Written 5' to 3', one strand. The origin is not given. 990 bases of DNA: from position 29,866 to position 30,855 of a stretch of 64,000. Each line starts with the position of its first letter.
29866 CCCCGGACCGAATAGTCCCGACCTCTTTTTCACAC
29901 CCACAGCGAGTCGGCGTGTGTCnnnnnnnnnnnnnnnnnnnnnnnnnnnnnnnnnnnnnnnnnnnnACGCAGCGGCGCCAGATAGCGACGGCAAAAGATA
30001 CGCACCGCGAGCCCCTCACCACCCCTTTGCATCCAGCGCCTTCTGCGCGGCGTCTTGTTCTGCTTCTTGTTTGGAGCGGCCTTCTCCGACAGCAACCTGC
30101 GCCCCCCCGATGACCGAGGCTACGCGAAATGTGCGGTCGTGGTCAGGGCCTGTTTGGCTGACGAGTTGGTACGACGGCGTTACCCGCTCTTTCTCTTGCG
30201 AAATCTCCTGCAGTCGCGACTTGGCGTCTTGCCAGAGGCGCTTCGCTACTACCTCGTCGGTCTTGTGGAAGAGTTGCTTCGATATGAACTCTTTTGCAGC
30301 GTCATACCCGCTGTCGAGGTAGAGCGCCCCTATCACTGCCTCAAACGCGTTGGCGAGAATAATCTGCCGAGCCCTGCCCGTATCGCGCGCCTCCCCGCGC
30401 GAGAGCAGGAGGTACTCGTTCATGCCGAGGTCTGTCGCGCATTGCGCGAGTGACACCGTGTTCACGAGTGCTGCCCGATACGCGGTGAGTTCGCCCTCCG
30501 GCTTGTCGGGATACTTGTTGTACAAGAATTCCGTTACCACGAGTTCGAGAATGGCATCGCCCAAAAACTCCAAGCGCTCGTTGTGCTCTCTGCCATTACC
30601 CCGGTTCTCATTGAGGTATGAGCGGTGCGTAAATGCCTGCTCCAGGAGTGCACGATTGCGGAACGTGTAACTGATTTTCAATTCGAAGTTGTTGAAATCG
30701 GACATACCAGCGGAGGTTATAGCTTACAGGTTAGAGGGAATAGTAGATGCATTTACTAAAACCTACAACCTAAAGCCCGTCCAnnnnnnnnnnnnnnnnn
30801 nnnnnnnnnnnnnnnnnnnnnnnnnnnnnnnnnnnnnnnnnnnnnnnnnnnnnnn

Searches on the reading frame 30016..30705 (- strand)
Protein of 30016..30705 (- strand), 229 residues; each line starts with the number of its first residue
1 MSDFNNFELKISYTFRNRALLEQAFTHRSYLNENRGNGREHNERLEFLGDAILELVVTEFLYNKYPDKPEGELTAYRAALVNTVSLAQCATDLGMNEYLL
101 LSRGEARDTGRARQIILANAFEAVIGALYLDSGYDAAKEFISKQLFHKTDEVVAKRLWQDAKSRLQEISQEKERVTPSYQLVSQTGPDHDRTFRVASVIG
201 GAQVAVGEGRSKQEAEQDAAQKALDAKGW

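Call 26: search_protein_families(library=pfam, proteins=[window:30016-30705:-], max_evalue=0.01)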
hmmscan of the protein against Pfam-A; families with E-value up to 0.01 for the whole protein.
window:30016-30705:- (229 aa): 5 families
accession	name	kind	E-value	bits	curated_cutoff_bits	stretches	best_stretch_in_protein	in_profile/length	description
PF14622.11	Ribonucleas_3_3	-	2.4e-41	141.3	35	1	18-147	2-126/128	Ribonuclease-III-like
PF00636.31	Ribonuclease_3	-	2.7e-27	96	27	1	43-133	1-102/102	Ribonuclease III domain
PF00035.32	dsrm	-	5.5e-17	62.5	23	1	161-224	1-63/66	Double-stranded RNA binding motif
PF22935.1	RM44_endonuclase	-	1.3e-11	45.1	27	1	11-128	13-139/139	Large ribosomal subunit protein mL44, endonuclease domain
PF14709.13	DND1_DSRM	-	0.0019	18.9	25.7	1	159-224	1-76/80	double strand RNA binding domain from DEAD END PROTEIN 1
